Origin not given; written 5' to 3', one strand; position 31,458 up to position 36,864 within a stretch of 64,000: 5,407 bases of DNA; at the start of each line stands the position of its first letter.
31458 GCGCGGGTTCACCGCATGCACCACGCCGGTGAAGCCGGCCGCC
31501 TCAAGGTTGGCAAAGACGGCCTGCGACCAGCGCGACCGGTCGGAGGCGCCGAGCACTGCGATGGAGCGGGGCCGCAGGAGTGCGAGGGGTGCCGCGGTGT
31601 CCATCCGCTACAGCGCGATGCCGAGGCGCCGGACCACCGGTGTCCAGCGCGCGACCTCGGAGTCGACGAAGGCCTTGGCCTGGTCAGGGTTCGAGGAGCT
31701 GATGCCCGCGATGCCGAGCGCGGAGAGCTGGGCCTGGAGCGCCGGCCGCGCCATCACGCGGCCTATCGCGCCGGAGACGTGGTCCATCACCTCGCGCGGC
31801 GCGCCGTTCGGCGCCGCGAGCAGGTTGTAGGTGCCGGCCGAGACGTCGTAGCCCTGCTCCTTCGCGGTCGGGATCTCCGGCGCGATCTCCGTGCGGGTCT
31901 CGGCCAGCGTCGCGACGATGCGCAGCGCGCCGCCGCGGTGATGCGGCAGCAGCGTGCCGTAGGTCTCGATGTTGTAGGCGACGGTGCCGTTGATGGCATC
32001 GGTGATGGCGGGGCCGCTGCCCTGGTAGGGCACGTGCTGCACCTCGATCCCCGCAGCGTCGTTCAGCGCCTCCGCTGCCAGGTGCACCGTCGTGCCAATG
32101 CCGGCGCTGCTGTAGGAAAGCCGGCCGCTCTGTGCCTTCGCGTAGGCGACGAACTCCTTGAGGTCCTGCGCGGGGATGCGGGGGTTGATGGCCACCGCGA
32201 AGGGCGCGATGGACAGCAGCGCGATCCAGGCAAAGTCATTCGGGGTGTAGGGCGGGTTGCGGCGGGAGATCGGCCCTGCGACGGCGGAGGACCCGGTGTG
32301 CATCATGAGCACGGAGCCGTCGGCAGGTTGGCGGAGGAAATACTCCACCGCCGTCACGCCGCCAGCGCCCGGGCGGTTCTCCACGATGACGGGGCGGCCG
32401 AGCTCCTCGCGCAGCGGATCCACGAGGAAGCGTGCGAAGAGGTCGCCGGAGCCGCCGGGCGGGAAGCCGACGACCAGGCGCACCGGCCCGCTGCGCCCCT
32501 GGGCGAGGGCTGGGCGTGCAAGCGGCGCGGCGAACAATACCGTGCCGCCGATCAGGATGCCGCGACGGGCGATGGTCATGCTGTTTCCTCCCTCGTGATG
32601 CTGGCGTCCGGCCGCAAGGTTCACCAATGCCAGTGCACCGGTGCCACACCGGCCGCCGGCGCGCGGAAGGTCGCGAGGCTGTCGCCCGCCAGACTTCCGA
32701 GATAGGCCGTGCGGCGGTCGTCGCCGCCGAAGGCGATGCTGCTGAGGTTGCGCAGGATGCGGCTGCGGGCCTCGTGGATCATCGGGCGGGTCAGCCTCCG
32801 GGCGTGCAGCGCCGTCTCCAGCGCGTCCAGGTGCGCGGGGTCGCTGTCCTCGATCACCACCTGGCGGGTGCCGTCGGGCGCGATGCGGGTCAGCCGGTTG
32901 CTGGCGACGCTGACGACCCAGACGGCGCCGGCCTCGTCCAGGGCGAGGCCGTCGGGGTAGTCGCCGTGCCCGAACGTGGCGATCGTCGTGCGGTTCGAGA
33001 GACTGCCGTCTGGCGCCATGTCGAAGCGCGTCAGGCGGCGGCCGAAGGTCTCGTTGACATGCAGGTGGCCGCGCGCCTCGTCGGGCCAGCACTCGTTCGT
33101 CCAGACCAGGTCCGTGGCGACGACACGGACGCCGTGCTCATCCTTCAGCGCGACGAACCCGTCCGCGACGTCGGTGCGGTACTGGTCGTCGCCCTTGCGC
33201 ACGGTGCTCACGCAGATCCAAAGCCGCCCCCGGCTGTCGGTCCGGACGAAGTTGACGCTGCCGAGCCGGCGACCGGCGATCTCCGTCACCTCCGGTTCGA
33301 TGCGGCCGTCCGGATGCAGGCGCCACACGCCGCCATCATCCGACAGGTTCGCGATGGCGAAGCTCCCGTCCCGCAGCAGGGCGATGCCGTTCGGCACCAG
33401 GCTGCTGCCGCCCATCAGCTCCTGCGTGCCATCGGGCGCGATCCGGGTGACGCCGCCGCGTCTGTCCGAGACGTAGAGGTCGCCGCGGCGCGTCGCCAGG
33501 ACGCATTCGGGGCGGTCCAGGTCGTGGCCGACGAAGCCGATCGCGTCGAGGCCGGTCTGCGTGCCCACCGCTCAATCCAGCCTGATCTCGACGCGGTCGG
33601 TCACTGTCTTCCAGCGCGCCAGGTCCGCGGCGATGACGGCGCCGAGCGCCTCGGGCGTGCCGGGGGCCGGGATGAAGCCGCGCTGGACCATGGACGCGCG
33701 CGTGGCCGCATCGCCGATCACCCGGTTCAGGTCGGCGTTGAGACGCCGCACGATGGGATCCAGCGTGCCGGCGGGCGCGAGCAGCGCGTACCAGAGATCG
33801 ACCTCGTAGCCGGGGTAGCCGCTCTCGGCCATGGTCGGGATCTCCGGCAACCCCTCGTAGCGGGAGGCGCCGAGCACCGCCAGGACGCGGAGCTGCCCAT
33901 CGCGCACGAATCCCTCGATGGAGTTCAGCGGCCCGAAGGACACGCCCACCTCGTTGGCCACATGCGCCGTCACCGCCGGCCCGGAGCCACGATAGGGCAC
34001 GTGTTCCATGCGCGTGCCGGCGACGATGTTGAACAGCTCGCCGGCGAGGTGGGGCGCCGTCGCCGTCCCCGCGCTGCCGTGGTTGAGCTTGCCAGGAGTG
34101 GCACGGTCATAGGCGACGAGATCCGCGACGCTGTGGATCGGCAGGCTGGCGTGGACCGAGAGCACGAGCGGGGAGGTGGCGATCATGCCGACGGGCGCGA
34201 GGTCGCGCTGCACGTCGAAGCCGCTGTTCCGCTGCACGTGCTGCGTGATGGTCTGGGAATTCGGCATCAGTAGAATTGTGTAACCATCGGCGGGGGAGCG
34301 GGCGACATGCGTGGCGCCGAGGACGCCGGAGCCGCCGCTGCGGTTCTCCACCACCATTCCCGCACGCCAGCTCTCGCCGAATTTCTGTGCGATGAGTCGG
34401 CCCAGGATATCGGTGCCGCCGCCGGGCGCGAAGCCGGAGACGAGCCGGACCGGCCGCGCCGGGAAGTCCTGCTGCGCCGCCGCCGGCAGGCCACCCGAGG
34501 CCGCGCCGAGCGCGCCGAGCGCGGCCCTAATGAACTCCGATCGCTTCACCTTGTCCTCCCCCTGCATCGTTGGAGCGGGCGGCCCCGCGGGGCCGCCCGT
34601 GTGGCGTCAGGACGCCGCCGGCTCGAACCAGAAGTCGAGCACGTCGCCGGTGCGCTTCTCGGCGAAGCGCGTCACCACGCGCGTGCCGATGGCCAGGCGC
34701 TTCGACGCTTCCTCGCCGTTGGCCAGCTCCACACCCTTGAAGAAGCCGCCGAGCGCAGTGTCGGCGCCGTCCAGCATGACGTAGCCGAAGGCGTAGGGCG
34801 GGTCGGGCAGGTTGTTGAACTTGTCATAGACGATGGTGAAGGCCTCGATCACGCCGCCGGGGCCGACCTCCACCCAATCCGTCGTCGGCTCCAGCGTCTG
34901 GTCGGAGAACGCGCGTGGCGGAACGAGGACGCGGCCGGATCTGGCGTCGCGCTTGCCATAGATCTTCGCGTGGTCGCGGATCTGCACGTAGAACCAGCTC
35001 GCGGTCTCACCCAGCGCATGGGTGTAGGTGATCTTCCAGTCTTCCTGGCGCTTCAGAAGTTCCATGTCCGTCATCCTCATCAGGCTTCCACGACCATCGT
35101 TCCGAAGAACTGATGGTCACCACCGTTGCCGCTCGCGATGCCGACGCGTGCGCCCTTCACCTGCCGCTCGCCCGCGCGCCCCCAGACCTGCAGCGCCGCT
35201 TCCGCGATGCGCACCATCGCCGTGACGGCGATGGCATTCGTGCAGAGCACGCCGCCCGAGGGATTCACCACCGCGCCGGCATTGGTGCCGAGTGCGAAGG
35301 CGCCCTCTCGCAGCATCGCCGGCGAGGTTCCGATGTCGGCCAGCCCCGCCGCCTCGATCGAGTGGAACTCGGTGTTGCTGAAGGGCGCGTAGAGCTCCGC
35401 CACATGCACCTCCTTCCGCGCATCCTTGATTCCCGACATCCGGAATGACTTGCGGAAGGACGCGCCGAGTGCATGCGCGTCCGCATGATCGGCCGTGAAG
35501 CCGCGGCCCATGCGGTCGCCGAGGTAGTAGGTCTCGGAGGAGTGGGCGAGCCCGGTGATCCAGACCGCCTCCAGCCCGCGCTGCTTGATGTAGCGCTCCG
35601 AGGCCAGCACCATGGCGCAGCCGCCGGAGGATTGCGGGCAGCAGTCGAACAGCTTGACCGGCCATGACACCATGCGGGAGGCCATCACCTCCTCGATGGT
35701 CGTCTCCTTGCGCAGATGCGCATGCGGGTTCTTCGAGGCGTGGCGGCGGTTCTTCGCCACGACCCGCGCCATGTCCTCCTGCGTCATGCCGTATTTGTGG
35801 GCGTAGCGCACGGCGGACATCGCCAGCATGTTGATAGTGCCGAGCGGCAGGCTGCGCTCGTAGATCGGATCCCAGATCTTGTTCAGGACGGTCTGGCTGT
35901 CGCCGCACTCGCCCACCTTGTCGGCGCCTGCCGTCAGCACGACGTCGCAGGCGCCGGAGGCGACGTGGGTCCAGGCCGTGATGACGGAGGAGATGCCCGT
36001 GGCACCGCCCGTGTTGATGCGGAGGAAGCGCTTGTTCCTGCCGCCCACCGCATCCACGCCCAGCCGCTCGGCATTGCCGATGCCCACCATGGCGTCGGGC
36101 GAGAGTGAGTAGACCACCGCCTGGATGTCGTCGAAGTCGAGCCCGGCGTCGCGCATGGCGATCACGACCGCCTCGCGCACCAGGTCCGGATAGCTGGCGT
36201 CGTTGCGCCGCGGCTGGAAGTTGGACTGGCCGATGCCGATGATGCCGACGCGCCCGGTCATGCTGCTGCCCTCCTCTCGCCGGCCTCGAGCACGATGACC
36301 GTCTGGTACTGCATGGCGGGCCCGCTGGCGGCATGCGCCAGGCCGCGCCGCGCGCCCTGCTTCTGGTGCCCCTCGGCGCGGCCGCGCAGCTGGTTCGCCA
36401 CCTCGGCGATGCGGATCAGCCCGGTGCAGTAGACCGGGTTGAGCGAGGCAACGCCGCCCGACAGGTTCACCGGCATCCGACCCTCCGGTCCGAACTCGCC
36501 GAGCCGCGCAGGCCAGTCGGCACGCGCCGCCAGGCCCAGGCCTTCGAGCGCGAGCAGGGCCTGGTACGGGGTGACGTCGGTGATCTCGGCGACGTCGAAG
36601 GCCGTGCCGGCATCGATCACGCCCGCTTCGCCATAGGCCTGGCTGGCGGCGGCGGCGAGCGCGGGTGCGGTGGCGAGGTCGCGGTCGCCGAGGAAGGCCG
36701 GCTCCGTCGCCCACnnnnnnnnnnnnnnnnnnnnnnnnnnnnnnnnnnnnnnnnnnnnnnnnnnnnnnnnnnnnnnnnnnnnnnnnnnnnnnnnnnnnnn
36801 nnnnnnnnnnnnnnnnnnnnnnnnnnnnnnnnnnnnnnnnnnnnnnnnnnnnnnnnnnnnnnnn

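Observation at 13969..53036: A 12-nt box, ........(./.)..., sits on the -10 region of six promoters across the catabolic island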

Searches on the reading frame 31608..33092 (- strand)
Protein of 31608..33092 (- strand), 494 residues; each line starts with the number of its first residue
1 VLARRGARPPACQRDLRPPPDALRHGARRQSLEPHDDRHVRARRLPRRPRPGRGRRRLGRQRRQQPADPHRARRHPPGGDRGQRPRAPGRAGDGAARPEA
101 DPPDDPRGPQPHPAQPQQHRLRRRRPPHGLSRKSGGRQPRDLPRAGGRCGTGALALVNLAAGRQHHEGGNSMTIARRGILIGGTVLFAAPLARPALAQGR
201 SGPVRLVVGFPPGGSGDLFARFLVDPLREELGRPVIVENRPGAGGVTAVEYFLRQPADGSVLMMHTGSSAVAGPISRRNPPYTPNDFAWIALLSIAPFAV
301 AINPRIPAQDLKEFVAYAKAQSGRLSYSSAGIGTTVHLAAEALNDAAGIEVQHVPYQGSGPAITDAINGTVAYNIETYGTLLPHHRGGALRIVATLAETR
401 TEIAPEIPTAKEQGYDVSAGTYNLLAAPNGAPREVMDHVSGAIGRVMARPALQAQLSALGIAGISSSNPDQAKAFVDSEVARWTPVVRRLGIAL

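Call 17: search_protein_families(library=pfam, proteins=[window:31608-33092:-], max_evalue=0.00001)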
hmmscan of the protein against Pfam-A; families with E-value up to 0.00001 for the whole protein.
window:31608-33092:- (494 aa): 1 family
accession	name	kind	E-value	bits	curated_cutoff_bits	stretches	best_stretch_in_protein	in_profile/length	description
PF03401.19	TctC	-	3e-52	178.3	27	1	220-491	2-273/274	Tripartite tricarboxylate transporter family receptor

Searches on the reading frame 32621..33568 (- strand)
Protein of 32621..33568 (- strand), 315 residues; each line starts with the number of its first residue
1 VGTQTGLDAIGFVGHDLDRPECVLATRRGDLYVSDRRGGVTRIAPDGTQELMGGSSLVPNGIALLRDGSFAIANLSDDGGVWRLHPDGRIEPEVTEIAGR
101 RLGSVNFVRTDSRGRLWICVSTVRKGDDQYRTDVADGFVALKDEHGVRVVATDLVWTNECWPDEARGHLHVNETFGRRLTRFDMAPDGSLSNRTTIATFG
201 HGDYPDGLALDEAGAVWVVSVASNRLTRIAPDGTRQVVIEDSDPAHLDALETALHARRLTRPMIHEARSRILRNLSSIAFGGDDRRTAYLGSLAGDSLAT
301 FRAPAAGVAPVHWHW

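Call 17: search_protein_families(library=pfam, proteins=[window:32621-33568:-], max_evalue=0.00001)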
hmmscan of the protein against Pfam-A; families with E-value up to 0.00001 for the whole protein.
window:32621-33568:- (315 aa): 1 family
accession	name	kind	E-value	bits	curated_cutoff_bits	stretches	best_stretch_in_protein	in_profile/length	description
PF08450.18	SGL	-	1.4e-22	80.9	26.3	1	21-237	3-218/246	SMP-30/Gluconolactonase/LRE-like region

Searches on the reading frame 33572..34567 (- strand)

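Call 17: search_protein_families(library=pfam, proteins=[window:33572-34567:-], max_evalue=0.00001)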
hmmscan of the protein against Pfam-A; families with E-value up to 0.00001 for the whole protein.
window:33572-34567:- (331 aa): 1 family
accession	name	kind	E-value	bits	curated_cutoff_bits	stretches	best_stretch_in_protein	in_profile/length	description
PF03401.19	TctC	-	7.2e-57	193.4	27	1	58-325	4-271/274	Tripartite tricarboxylate transporter family receptor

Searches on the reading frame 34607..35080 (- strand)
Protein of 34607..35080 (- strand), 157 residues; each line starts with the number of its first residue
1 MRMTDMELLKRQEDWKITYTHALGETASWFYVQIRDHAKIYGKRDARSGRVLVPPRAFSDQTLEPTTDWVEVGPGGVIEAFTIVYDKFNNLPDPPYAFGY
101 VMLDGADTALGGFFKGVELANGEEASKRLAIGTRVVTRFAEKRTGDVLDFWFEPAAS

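Call 17: search_protein_families(library=pfam, proteins=[window:34607-35080:-], max_evalue=0.00001)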
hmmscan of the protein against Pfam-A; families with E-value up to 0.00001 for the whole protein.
window:34607-35080:- (157 aa): 1 family
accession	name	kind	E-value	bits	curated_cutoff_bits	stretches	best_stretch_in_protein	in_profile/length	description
PF01796.24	OB_ChsH2_C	-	2.4e-09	37.4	27.1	1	69-139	1-64/65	ChsH2, C-terminal OB-fold domain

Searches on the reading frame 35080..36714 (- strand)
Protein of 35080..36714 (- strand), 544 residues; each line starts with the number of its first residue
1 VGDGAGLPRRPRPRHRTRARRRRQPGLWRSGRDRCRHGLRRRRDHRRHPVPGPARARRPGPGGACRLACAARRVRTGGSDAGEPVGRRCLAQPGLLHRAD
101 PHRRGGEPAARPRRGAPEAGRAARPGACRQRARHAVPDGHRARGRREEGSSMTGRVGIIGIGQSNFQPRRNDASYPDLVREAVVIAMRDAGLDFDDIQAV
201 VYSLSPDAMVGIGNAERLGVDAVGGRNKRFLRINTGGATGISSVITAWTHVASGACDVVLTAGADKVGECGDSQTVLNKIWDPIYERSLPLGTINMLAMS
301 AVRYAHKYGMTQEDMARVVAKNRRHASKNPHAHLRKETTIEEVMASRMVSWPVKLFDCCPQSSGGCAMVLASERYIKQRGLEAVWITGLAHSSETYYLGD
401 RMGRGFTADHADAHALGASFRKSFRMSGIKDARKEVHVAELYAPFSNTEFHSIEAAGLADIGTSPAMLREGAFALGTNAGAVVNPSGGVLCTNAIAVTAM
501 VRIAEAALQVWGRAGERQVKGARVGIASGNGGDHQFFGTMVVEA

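Call 44: search_protein_families(library=pfam, proteins=[window:35080-36714:-], max_evalue=0.00001)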
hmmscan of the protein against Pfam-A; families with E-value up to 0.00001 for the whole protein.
window:35080-36714:- (544 aa): 2 families
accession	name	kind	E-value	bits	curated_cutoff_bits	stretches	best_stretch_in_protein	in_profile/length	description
PF22691.2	Thiolase_C_1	-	7.1e-20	71.7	28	1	413-542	17-142/144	Thiolase C-terminal domain-like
PF00108.29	Thiolase_N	-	1.1e-11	45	26.4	1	166-337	14-196/260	Thiolase, N-terminal domain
